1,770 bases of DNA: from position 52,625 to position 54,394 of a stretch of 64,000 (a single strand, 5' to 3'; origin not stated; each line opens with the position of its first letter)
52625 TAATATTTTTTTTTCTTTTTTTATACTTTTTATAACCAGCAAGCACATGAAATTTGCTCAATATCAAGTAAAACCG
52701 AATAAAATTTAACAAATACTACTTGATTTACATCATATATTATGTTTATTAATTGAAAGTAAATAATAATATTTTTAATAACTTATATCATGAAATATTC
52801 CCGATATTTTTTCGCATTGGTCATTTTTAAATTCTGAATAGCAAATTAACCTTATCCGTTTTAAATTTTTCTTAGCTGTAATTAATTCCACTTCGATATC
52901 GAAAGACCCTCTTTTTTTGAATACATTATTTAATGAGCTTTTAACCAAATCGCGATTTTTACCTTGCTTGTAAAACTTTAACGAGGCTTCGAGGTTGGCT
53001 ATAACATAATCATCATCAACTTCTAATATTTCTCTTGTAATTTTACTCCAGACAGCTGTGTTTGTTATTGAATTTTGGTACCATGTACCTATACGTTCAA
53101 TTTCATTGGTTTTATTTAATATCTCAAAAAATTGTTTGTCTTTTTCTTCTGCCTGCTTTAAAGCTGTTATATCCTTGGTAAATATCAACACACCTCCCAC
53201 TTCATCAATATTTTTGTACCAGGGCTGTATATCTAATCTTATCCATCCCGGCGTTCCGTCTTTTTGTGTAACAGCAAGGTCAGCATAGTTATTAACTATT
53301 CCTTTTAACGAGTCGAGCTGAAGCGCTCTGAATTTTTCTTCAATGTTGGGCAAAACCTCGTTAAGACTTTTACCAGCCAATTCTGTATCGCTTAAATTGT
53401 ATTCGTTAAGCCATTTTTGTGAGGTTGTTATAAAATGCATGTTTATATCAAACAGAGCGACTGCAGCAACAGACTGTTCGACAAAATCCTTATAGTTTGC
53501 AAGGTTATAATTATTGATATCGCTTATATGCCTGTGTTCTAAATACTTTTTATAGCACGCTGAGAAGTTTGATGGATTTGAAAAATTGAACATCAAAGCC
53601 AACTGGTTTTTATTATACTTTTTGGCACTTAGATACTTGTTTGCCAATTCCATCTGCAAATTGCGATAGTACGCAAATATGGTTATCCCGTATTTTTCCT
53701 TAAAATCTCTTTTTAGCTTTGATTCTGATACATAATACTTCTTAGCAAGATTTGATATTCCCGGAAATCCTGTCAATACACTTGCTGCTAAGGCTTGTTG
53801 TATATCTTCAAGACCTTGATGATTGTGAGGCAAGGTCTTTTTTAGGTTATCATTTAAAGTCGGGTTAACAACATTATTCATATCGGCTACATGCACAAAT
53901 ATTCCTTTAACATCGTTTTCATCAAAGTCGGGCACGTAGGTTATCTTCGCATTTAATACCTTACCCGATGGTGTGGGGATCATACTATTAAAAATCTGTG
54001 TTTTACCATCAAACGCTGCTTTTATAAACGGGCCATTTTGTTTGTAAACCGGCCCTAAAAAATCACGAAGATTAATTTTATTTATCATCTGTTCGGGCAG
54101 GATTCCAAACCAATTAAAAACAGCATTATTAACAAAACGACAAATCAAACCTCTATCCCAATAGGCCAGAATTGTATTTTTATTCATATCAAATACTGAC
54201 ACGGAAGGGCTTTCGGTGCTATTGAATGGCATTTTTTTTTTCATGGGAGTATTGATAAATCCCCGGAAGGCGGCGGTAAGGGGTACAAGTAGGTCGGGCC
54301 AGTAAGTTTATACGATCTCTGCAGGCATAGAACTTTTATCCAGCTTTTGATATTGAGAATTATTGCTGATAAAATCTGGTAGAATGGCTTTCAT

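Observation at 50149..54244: Three-gene regulator cassette (PAS-AraC-PAS-PAS / XRE-HTH / PAS-AraC-PAS-PAS) at the distal end of a polysaccharide locus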

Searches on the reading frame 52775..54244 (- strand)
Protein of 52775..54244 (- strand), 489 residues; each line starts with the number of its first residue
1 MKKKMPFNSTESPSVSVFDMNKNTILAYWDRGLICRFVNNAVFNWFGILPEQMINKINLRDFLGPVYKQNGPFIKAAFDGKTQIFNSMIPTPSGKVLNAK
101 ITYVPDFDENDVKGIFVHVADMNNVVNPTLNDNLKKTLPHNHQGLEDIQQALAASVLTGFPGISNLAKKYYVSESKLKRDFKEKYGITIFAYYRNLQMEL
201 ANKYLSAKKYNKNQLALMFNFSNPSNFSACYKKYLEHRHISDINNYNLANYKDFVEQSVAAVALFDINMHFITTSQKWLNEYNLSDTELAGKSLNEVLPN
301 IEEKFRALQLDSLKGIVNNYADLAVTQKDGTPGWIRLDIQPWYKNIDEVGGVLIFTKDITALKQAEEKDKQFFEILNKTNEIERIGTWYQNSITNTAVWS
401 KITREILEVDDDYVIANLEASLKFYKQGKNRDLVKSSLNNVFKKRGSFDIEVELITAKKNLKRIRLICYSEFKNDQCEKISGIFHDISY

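Call 3: search_protein_families(library=pfam, proteins=[window:52775-54244:-], max_evalue=1)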
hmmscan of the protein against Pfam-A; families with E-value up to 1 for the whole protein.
window:52775-54244:- (489 aa): 8 families
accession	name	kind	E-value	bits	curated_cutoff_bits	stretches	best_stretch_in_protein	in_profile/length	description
PF12833.13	HTH_18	-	1.3e-12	48.3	33.6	1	166-236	1-71/80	Helix-turn-helix domain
PF08448.16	PAS_4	-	2.5e-11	44.2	23.1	2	255-363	1-109/110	PAS fold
PF13426.13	PAS_9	-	8.1e-09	36.1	27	2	268-361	10-103/103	PAS domain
PF00165.29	HTH_AraC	-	4.9e-05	23.8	26.6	2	164-189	12-37/42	Bacterial regulatory helix-turn-helix proteins, AraC family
PF00989.32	PAS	-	0.0035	17.8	22.6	0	28-65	16-53/113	PAS fold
PF08447.18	PAS_3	-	0.0041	17.8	25.6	0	399-483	4-88/89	PAS fold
PF13188.13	PAS_8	-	0.048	14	21.8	0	17-62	6-50/65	PAS domain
PF02394.21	IL1_propep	-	0.061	14.5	24.9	1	442-480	61-98/108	Interleukin-1 propeptide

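Call 4: search_protein_families(library=ncbifam, proteins=[window:52775-54244:-], max_evalue=1)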
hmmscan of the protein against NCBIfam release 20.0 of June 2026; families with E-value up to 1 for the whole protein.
window:52775-54244:- (489 aa): 22 families
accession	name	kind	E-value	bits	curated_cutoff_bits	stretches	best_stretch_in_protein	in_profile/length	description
TIGR00229.1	sensory_box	domain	4.8e-13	49.3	22.9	1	249-368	5-125/126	PAS domain S-box protein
TIGR04094.1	adjacent_YSIRK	equivalog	2.3e-12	46.6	200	1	163-234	304-374/383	YSIRK-targeted surface antigen transcriptional regulator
NF011732.0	PRK15185.1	equivalog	4e-06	26.3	354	1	164-236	226-297/309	transcriptional regulator HilD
NF007298.0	PRK09776.1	equivalog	2.5e-05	22.3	1135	1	312-487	366-540/1111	diguanylate cyclase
NF010026.0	PRK13501.1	equivalog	0.00019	20.7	363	1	137-232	171-264/290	HTH-type transcriptional activator RhaR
NF011733.0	PRK15186.1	equivalog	0.00021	20.8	403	1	165-236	202-272/291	AraC family transcriptional regulator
NF041777.1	sens_FixL_Rhizob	equivalog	0.00024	19.9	850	1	383-487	5-108/485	sensor protein FixL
NF007860.0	PRK10572.1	equivalog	0.00027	19.9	208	1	159-234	198-273/292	arabinose operon transcriptional regulator AraC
NF050186.1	TransRegGliRPseudo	equivalog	0.00064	19.2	570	1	147-234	239-325/338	AraC family transcriptional regulator GliR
NF041831.1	NO_HK_NahK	exception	0.0012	16.9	1500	1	24-124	332-433/854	hybrid sensor histidine kinase/response regulator NahK/ErcS'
NF011618.0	PRK15044.1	equivalog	0.0029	17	423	1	163-241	211-288/295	invasion transcriptional regulator HilC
NF049968.1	QhpR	equivalog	0.0046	16.2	250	1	140-232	182-273/284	AraC-like transcriptional regulator QhpR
NF010025.2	PRK13500.1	equivalog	0.0053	16.3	525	1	144-232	177-264/282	HTH-type transcriptional activator RhaR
NF006902.0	PRK09393.1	equivalog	0.007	15.6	425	1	148-234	225-310/327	transcriptional regulator FtrA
NF010028.0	PRK13503.1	equivalog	0.0075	15.7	288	1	165-235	192-262/278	HTH-type transcriptional activator RhaS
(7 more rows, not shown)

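Call 5: find_homologous_proteins(query=window:52775-54244:-)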
Query window:52775-54244:- (489 aa): 122 proteins with E <= 0.001 among 8000 candidates; the best 120 are listed.
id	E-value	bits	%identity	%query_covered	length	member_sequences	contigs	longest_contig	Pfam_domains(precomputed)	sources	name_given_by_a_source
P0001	0.0e+0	1090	99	99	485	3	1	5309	PF12833.14,PF13426.14,PF08448.17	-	-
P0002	8.5e-282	953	89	96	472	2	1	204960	PF12833.14,PF13426.14,PF08448.17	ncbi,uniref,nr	ncbi:PAS domain S-box protein [Mucilaginibacter sp.]|uniref:PAS domain S-box protein n=1 Tax=Mucilag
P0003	1.4e-225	768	68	99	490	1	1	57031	PF12833.14,PF08447.19,PF08448.17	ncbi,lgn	-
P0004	1.1e-221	755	69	99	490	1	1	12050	PF13596.13,PF12833.14,PF08447.19,PF13426.14,PF08448.17,PF00989.32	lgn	-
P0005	1.1e-212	725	66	100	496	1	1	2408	PF12833.14,PF13426.14,PF08448.17,PF00989.32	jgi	jgi:PAS domain S-box-containing protein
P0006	3.0e-192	658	61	99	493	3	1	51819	PF12833.14,PF13426.14,PF08448.17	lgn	-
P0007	5.1e-151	522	49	97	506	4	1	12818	PF12833.14,PF08447.19,PF13426.14,PF08448.17,PF00989.32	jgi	jgi:PAS domain S-box-containing protein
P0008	1.0e-140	488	48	96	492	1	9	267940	PF12833.14,PF08447.19,PF13426.14,PF08448.17,PF00989.32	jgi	jgi:PAS domain S-box-containing protein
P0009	4.5e-139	483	48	96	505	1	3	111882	PF12833.14,PF08447.19,PF13426.14,PF08448.17,PF00989.32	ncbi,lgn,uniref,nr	ncbi:PAS domain-containing protein [Mucilaginibacter sp.]|uniref:PAS domain-containing protein n=1 T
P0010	1.8e-138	481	45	96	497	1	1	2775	PF12833.14,PF08447.19,PF13426.14,PF08448.17,PF00989.32,PF00165.30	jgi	jgi:PAS domain S-box-containing protein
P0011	2.6e-137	477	46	96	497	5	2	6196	PF12833.14,PF13426.14,PF08448.17,PF00989.32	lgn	-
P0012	2.1e-136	474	47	95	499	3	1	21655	PF12833.14,PF08447.19,PF13426.14,PF08448.17,PF00989.32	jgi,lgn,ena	-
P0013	2.9e-136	473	46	96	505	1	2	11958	PF12833.14,PF08447.19,PF13426.14,PF08448.17,PF00989.32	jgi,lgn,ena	-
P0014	4.8e-136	473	48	95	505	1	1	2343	PF12833.14,PF08447.19,PF13426.14,PF08448.17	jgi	jgi:PAS domain S-box-containing protein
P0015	8.6e-136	472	47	97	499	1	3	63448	PF12833.14,PF08447.19,PF13426.14,PF08448.17,PF00989.32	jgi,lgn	-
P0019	6.5e-134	466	46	96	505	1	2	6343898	PF12833.14,PF13426.14,PF08448.17,PF00989.32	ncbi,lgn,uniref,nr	ncbi:PAS domain-containing protein [Mucilaginibacter gotjawali]|uniref:PAS domain S-box-containing p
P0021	5.5e-132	459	47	95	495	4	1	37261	PF13596.13,PF12833.14,PF08447.19,PF13426.14,PF08448.17,PF00989.32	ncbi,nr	ncbi:MAG TPA: PAS domain-containing protein [Parafilimonas sp.]|nr:PAS domain-containing protein [Pa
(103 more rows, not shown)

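Call 9: find_encoding_contigs(protein=P0003, flank=10000, max_places=2)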
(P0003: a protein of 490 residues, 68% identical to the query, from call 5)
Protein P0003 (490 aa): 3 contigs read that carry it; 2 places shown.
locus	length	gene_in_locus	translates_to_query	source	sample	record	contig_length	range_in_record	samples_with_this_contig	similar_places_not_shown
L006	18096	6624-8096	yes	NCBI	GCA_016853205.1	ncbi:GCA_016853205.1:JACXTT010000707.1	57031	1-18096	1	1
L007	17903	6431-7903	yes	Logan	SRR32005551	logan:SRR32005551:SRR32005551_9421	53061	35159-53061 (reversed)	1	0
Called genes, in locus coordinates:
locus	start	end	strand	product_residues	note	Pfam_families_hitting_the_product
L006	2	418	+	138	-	?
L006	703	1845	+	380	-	PF13477:Glyco_trans_4_2, PF00534:Glycos_transf_1, PF13692:Glyco_trans_1_4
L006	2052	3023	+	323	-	-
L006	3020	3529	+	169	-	PF13302:Acetyltransf_3, PF13523:Acetyltransf_8 (faint), PF00583:Acetyltransf_1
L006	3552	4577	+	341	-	PF02388:FemAB (faint), PF13480:Acetyltransf_6 (weak)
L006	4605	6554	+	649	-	PF00106:adh_short (weak), PF01073:3Beta_HSD, PF01370:Epimerase, PF02719:Polysacc_synt_2, PF04321:RmlD_sub_bind, PF08659:KR (faint), PF16363:GDP_Man_Dehyd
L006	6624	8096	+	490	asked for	PF08448:PAS_4 (weak), PF08447:PAS_3 (faint), PF12833:HTH_18, PF08448:PAS_4 (weak)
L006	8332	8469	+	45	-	-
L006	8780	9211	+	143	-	-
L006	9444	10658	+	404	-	PF00989:PAS (faint), PF08448:PAS_4, PF08447:PAS_3 (faint), PF12833:HTH_18, PF08448:PAS_4 (weak)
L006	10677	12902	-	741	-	PF08446:PAS_2, PF01590:GAF, PF00360:PHY, PF00512:HisKA, PF02518:HATPase_c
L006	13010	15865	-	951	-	PF00989:PAS (faint), PF13188:PAS_8 (faint), PF13426:PAS_9 (faint), PF13596:PAS_10 (faint), PF08448:PAS_4, PF00512:HisKA, PF02518:HATPase_c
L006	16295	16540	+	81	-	-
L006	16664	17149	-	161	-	-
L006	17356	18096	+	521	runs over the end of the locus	PF01204:Trehalase, PF22422:MGH1-like_GH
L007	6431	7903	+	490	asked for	PF08448:PAS_4 (weak), PF08447:PAS_3 (faint), PF12833:HTH_18, PF08448:PAS_4 (weak)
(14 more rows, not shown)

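Call 10: find_encoding_contigs(protein=P0019, flank=10000, max_places=2)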
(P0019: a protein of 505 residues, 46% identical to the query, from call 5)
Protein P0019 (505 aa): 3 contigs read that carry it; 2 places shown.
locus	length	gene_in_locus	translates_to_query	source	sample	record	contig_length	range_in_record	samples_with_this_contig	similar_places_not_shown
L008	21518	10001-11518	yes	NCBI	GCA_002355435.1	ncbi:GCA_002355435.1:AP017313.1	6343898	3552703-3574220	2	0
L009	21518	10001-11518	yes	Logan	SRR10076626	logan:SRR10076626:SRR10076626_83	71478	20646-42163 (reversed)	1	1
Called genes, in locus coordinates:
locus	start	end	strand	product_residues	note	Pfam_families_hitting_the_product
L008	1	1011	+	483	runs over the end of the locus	PF00753:Lactamase_B, PF23023:Anti-Pycsar_Apyc1 (weak), PF12706:Lactamase_B_2 (weak), PF16661:Lactamase_B_6, PF10996:Beta-Casp, PF07521:RMMBL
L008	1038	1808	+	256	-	PF02405:MlaE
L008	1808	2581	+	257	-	PF00005:ABC_tran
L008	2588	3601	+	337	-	PF02470:MlaD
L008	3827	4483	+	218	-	PF04972:BON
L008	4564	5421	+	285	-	PF00582:Usp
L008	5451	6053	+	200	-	PF13590:DUF4136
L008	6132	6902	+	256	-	PF13505:OMP_b-brl (weak), PF13568:OMP_b-brl_2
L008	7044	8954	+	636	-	PF06480:FtsH_ext, PF00004:AAA, PF07728:AAA_5 (faint), PF17862:AAA_lid_3, PF01434:Peptidase_M41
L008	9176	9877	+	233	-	PF20334:DUF6629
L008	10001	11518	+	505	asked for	PF00989:PAS (faint), PF08448:PAS_4, PF13426:PAS_9 (faint), PF12833:HTH_18, PF08448:PAS_4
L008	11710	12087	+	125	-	PF00072:Response_reg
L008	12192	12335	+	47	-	-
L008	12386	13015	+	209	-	-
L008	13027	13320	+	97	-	PF13031:DUF3892 (faint)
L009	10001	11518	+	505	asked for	PF00989:PAS (faint), PF08448:PAS_4, PF13426:PAS_9 (faint), PF12833:HTH_18, PF08448:PAS_4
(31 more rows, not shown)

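Call 11: find_encoding_contigs(protein=P0021, flank=10000, max_places=2)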
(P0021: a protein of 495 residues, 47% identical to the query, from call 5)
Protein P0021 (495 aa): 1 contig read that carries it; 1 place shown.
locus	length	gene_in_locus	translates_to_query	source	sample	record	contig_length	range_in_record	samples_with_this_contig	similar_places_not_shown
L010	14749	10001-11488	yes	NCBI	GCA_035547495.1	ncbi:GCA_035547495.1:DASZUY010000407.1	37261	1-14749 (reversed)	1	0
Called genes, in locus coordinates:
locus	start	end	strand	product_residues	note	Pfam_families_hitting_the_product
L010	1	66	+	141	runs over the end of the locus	-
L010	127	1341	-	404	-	-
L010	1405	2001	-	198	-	PF00027:cNMP_binding, PF13545:HTH_Crp_2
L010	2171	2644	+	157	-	PF13442:Cytochrome_CBB3 (weak), PF00034:Cytochrom_C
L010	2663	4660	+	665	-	PF18764:nos_propeller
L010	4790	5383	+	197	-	-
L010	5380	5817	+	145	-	PF05573:NosL (weak)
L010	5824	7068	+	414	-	PF13229:Beta_helix, PF05048:NosD, PF13229:Beta_helix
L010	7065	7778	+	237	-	PF02463:SMC_N (faint), PF00005:ABC_tran, PF13304:AAA_21 (weak)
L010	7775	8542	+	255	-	PF12679:ABC2_membrane_2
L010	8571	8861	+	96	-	PF07883:Cupin_2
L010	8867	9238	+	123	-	-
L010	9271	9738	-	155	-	PF12900:Pyridox_ox_2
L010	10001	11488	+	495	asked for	PF00989:PAS (faint), PF13596:PAS_10 (faint), PF08448:PAS_4, PF13426:PAS_9 (faint), PF08447:PAS_3 (faint), PF12833:HTH_18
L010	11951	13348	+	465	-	PF00989:PAS (weak), PF13188:PAS_8 (weak), PF13426:PAS_9, PF00989:PAS, PF08448:PAS_4, PF08447:PAS_3 (weak), PF13426:PAS_9, PF02518:HATPase_c, +2 more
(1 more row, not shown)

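Call 14: find_related_loci(query=A1, collection=genome_contigs, flank=10000)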
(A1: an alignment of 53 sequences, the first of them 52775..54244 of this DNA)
Query A1 (489 aa) in genome_contigs; peptide patterns used: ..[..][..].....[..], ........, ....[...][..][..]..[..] (x = any residue, [..] = any of these).
425 stretches matched a pattern; 215 encode a relative of the query (tblastn E <= 1e-3); the best 80 are kept; 76 distinct loci.
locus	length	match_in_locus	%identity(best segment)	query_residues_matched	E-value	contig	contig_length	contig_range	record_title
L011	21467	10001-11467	89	1-488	0e+0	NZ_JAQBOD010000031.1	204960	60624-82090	MAG: Mucilaginibacter sp. isolate RYN_311 scaffold_1905446, whole genome shotgun sequence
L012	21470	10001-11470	61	3-487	0e+0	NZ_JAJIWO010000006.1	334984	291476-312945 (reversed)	Mucilaginibacter sp. UR6-11 contig6, whole genome shotgun sequence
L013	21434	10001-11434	48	21-488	1e-144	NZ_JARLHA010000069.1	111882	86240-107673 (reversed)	MAG: Mucilaginibacter sp. isolate MAG_BO124 MetaBAT2_Bin_124_Oxic_k141_2163458, whole genome shotgun sequence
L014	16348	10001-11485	46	5-489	4e-140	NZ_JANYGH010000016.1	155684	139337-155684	MAG: Mucilaginibacter sp. isolate 341R_metabinner_11 341R_k141_737339, whole genome shotgun sequence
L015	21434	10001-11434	46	18-489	6e-140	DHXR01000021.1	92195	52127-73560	MAG TPA_asm: Mucilaginibacter sp. UBA5151 UBA5151_contig_787, whole genome shotgun sequence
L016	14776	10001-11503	46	5-488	2e-138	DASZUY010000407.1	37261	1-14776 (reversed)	MAG TPA_asm: Parafilimonas sp. isolate SMAG_U6117 k141_747616, whole genome shotgun sequence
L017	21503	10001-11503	45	5-488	3e-137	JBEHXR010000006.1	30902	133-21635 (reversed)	MAG: Bacteroidota bacterium isolate ES1.bin.85 NODE_1387_length_30902_cov_8.485180, whole genome shotgun sequence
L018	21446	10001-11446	44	17-488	2e-134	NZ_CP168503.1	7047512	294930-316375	Mucilaginibacter sp. Mucisp86 strain CT11-86 chromosome, complete genome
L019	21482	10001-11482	42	5-488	8e-134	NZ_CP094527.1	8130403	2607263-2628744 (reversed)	Mucilaginibacter sp. SMC90 chromosome, complete genome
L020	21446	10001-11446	43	17-488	5e-133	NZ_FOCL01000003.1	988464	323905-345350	Mucilaginibacter gossypiicola strain Gh-48, whole genome shotgun sequence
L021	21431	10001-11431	45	21-488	1e-132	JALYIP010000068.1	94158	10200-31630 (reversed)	MAG: Bacteroidota bacterium isolate HIE bin28 SD1475-77_k127_514841, whole genome shotgun sequence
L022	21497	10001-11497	44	1-488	5e-132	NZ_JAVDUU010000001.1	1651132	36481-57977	Mucilaginibacter pocheonensis strain 3262 Ga0454449_01, whole genome shotgun sequence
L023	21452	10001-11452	51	17-488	7e-161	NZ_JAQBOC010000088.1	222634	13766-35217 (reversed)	MAG: Mucilaginibacter sp. isolate RYN_310 scaffold_977396, whole genome shotgun sequence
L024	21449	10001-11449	42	17-488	1e-130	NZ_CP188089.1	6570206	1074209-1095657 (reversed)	Mucilaginibacter sp. R-33 chromosome, complete genome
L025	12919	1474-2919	42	17-488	5e-130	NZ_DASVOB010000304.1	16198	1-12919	MAG: Mucilaginibacter sp. isolate SMAG_U3142 k141_913302, whole genome shotgun sequence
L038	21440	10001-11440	34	24-488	5e-82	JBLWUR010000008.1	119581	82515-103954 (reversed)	MAG: Fulvivirga sp. isolate EA11-02 A11.024.metabat.1RE.5K@8, whole genome shotgun sequence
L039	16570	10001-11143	39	15-372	4e-81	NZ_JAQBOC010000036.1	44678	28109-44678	MAG: Mucilaginibacter sp. isolate RYN_310 scaffold_2015323, whole genome shotgun sequence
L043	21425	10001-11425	28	23-488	2e-68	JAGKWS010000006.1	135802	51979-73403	MAG: Chitinophagaceae bacterium isolate C8_D7_6 C8_D7_6_34, whole genome shotgun sequence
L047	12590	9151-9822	48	23-245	3e-61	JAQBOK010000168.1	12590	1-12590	MAG: Mucilaginibacter sp. isolate RYN_318 scaffold_2757855, whole genome shotgun sequence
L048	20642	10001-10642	48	24-235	4e-59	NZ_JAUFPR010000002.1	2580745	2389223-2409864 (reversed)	Mucilaginibacter aquaedulcis strain CECT 8102 soapdenovo_K_105_2, whole genome shotgun sequence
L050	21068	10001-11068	30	16-356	7e-54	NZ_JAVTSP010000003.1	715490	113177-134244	Pedobacter frigoris strain DE_0497 contig_0003, whole genome shotgun sequence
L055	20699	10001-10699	38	23-234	5e-50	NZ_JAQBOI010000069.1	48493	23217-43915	MAG: Mucilaginibacter sp. isolate RYN_316 scaffold_803640, whole genome shotgun sequence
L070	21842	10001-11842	31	17-488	3e-36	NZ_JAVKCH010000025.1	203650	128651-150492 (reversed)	MAG: Imperialibacter sp. isolate F4-SAH-14 k141_44858, whole genome shotgun sequence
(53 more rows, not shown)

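Call 24: search_protein_families(library=pfam, proteins=[L038:9914-12601:+, L043:9947-12580:+, L070:9947-13006:+, L048:9926-10663:+, L050:9968-11074:+, L055:9884-10720:+, L039:9983-11170:+], max_evalue=0.01)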
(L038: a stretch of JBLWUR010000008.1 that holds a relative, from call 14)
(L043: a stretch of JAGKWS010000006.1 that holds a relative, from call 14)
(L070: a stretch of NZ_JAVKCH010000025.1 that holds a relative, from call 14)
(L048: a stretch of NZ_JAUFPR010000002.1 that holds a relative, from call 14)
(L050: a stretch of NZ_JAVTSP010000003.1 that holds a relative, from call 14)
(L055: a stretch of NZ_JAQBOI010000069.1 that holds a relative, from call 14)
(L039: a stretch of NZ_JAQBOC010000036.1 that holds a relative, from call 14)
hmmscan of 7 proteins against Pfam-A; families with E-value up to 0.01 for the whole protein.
L038:9914-12601:+ (895 aa): 9 families
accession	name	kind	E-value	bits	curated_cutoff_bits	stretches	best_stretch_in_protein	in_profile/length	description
PF08448.16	PAS_4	-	1.9e-47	160.5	23.1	4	278-385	2-109/110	PAS fold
PF13426.13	PAS_9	-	1.3e-46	157.6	27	2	153-258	1-103/103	PAS domain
PF00989.32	PAS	-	8.9e-41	138.9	22.6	3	523-649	1-113/113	PAS fold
PF13188.13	PAS_8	-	4.5e-22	77.6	21.8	2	144-194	2-49/65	PAS domain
PF02518.31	HATPase_c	-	7.8e-18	65.4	26.4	1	790-894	3-106/111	Histidine kinase-, DNA gyrase B-, and HSP90-like ATPase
PF08447.18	PAS_3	-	2.3e-15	57.1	25.6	1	419-504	2-88/89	PAS fold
PF24820.1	Diguanyl_cycl_sensor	-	2e-09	37.8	28.1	1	150-250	3-105/109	Diguanylate cyclase-like sensor domain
PF13596.12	PAS_10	-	1.1e-06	29.7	22.1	0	525-571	1-46/106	PAS domain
PF12860.13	PAS_7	-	1.2e-05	25.9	27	0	153-262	5-113/115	PAS fold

L043:9947-12580:+ (877 aa): 12 families
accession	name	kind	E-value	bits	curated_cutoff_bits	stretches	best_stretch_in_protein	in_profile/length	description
PF08448.16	PAS_4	-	9.9e-53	177.5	23.1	4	16-121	2-108/110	PAS fold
PF13426.13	PAS_9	-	1.6e-44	150.8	27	2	140-241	2-102/103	PAS domain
PF00989.32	PAS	-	1.4e-35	122.2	22.6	2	130-240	2-113/113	PAS fold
PF08447.18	PAS_3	-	1.1e-23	83.7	25.6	2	151-236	1-88/89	PAS fold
PF02518.31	HATPase_c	-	2.6e-18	66.9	26.4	1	770-875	6-110/111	Histidine kinase-, DNA gyrase B-, and HSP90-like ATPase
PF13188.13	PAS_8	-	1.1e-14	54.1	21.8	1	130-179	2-48/65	PAS domain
PF13596.12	PAS_10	-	9.7e-07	29.8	22.1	0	167-240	36-105/106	PAS domain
PF14501.12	HATPase_c_5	-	0.00075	19.8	22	1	771-860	7-90/102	GHKL domain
PF12860.13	PAS_7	-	0.0037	17.8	27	0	136-234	2-105/115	PAS fold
PF08348.17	PAS_6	-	0.0052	17.1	27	0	581-640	52-113/115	YheO-like PAS domain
PF24820.1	Diguanyl_cycl_sensor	-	0.0077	16.6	28.1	0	520-555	9-44/109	Diguanylate cyclase-like sensor domain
PF13581.12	HATPase_c_2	-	0.0091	16.5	27.4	0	778-852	40-112/127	Histidine kinase-like ATPase domain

L070:9947-13006:+ (1019 aa): 9 families
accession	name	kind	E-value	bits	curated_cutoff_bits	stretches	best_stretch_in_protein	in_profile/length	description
PF13426.13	PAS_9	-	5.4e-56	187.7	27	3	658-774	3-103/103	PAS domain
PF00989.32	PAS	-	2.4e-55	185.8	22.6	4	141-252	3-113/113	PAS fold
PF08448.16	PAS_4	-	1.2e-53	180.4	23.1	5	22-128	2-109/110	PAS fold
PF13188.13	PAS_8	-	2.8e-28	97.2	21.8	2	268-319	2-50/65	PAS domain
PF24820.1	Diguanyl_cycl_sensor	-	1.9e-18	66.8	28.1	2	274-374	3-105/109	Diguanylate cyclase-like sensor domain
PF02518.31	HATPase_c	-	2.1e-16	60.8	26.4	1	916-1018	6-107/111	Histidine kinase-, DNA gyrase B-, and HSP90-like ATPase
PF08447.18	PAS_3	-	3.3e-14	53.3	25.6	0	545-626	4-87/89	PAS fold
PF13596.12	PAS_10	-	3.9e-10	40.7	22.1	0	473-506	73-106/106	PAS domain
PF12860.13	PAS_7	-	3.2e-08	34.1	27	0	273-323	1-52/115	PAS fold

L048:9926-10663:+ (245 aa): 4 families
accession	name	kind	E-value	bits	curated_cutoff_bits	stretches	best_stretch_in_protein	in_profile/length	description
PF12833.13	HTH_18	-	1.4e-10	41.7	33.6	1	174-240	5-71/80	Helix-turn-helix domain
PF08448.16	PAS_4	-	4e-09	37.1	23.1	1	22-124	2-106/110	PAS fold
PF13426.13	PAS_9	-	3.7e-06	27.6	27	1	36-124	13-102/103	PAS domain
PF00165.29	HTH_AraC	-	0.0011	19.5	26.6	0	217-241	12-35/42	Bacterial regulatory helix-turn-helix proteins, AraC family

L050:9968-11074:+ (368 aa): 4 families
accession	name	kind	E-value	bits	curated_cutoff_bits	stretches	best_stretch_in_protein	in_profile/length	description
PF08448.16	PAS_4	-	6.7e-12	46.1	23.1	2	22-116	8-103/110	PAS fold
PF12833.13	HTH_18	-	2.3e-11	44.3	33.6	1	173-242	1-70/80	Helix-turn-helix domain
PF00165.29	HTH_AraC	-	0.0021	18.6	26.6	0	220-242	12-33/42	Bacterial regulatory helix-turn-helix proteins, AraC family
PF00989.32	PAS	-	0.0026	18.2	22.6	0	23-53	15-45/113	PAS fold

L055:9884-10720:+ (278 aa): 4 families
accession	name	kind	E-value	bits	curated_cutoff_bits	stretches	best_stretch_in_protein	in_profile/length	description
PF12833.13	HTH_18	-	2.7e-12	47.3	33.6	1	204-272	1-69/80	Helix-turn-helix domain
PF08448.16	PAS_4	-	9.9e-12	45.5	23.1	1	38-141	3-107/110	PAS fold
PF00989.32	PAS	-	1.8e-06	28.4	22.6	1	38-110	9-81/113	PAS fold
PF00165.29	HTH_AraC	-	0.00019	21.9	26.6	0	206-227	17-37/42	Bacterial regulatory helix-turn-helix proteins, AraC family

L039:9983-11170:+ (395 aa): 5 families
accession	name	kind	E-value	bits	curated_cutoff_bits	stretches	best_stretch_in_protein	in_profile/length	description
PF08448.16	PAS_4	-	8.3e-20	71.5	23.1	2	20-123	4-107/110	PAS fold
PF12833.13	HTH_18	-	6.9e-09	36.3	33.6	1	173-242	2-71/80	Helix-turn-helix domain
PF00989.32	PAS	-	1.6e-07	31.8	22.6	1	264-374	1-113/113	PAS fold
PF13426.13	PAS_9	-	1.3e-06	29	27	0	276-375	3-102/103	PAS domain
PF08447.18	PAS_3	-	0.0057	17.3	25.6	0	288-364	3-82/89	PAS fold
